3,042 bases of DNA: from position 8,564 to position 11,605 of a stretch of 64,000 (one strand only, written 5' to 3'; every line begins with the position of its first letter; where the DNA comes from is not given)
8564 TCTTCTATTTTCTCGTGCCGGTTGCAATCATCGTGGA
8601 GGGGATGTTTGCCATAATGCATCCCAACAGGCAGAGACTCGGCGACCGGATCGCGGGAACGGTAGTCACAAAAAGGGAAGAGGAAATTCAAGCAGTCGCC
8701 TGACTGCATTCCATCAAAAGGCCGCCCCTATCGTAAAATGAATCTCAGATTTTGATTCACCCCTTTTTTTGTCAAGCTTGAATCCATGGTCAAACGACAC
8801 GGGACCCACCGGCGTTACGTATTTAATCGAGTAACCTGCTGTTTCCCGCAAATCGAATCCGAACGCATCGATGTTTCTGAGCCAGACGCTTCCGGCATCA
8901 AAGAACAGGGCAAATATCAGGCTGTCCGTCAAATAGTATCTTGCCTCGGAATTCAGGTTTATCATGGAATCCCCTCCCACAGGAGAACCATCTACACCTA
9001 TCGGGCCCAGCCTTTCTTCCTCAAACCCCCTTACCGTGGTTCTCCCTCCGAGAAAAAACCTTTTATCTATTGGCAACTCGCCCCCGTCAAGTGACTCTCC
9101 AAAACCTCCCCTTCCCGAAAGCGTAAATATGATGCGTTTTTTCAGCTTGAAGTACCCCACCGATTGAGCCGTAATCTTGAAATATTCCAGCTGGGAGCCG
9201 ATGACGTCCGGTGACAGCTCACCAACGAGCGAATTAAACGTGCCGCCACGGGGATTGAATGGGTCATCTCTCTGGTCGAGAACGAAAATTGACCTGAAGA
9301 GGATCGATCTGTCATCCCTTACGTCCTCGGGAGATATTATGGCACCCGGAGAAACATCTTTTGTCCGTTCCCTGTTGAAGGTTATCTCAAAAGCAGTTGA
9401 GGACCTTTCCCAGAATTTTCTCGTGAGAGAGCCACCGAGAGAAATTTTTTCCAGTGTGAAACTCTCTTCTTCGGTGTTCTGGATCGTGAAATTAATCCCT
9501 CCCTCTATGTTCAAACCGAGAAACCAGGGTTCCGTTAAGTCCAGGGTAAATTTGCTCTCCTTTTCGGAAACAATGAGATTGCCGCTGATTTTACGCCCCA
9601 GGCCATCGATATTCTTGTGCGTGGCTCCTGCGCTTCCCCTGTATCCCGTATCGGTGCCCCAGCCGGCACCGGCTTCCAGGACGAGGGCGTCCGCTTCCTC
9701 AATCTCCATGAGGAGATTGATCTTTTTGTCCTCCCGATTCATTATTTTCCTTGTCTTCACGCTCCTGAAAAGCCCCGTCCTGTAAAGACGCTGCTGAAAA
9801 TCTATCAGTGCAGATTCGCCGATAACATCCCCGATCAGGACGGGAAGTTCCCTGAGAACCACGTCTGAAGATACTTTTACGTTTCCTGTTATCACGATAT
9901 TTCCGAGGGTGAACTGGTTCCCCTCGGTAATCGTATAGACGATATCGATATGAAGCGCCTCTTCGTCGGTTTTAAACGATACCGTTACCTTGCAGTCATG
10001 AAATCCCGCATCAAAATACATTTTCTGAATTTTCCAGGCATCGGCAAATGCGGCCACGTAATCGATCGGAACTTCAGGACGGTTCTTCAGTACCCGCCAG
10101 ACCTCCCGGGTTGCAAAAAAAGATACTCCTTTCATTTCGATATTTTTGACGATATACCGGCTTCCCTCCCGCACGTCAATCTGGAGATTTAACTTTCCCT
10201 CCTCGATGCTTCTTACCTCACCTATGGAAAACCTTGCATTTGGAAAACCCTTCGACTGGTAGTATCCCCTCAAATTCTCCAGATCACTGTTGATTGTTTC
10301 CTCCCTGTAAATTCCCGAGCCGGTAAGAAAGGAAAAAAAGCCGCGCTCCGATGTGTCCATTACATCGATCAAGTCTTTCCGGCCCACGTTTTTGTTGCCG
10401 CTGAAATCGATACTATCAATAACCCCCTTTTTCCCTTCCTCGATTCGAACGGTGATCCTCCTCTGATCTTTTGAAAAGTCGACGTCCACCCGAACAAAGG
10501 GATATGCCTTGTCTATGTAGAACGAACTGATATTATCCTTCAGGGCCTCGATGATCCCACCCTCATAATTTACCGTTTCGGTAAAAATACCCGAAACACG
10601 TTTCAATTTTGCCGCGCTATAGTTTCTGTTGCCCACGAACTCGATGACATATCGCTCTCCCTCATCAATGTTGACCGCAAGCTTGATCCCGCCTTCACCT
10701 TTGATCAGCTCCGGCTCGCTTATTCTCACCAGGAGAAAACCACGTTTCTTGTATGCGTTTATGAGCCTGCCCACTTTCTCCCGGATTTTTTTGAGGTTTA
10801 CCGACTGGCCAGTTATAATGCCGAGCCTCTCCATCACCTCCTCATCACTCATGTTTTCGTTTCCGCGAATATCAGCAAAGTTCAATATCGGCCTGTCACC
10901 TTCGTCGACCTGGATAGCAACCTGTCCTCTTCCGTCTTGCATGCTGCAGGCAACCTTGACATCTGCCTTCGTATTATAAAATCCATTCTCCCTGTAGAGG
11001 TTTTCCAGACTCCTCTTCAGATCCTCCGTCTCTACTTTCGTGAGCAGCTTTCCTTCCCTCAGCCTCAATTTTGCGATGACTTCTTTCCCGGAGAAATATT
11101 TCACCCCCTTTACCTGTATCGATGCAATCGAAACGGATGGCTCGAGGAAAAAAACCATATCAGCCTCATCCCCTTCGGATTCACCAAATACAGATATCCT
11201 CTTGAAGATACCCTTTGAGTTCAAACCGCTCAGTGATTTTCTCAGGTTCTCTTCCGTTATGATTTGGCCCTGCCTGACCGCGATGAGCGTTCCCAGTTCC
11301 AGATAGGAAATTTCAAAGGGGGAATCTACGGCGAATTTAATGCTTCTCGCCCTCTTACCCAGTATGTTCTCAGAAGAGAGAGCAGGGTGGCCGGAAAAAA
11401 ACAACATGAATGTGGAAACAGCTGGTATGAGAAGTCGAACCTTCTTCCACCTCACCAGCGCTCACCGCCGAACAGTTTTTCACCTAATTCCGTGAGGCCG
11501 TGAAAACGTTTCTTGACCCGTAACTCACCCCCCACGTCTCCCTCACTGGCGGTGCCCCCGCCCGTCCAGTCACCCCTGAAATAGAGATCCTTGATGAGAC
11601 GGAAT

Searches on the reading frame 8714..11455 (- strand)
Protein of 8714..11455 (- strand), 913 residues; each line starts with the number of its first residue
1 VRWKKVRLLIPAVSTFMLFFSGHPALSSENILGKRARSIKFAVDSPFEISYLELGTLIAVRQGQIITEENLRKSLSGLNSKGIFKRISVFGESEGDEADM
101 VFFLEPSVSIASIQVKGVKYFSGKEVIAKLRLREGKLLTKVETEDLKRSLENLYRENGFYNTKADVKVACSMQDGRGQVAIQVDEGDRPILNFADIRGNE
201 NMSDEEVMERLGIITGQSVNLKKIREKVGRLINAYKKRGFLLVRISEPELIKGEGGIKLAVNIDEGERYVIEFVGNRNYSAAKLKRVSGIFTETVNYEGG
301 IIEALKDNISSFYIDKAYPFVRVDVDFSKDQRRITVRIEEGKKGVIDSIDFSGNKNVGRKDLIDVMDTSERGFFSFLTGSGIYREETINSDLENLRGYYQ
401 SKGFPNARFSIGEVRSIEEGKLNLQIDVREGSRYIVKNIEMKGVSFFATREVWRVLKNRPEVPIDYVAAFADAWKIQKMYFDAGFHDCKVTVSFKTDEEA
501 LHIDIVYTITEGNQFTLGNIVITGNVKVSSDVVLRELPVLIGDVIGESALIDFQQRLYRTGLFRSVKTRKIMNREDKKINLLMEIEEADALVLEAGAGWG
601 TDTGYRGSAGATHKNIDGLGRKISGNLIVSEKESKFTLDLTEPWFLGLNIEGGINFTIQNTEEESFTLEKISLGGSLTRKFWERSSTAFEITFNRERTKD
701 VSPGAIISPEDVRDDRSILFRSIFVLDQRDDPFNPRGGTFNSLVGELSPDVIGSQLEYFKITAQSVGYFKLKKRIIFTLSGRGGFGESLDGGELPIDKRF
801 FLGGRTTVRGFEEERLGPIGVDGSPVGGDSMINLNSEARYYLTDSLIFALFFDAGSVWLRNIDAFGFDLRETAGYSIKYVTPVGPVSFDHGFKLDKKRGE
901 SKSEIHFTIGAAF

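Call 60: search_protein_families(library=pfam, proteins=[window:8714-11455:-], max_evalue=0.00001)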
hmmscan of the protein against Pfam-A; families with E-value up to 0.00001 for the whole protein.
window:8714-11455:- (913 aa): 4 families
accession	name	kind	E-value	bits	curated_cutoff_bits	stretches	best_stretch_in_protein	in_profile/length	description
PF07244.20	POTRA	-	3.6e-51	172.2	21.3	5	109-186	2-79/79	Surface antigen variable number repeat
PF01103.29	Omp85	-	2.3e-49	169.1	24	1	615-913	1-325/325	Omp85 superfamily domain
PF08479.16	POTRA_2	-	7.9e-15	54.9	24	0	110-186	3-76/76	POTRA domain, ShlB-type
PF08478.15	POTRA_1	-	3.4e-09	37.3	23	0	109-153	2-46/69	POTRA domain, FtsQ-type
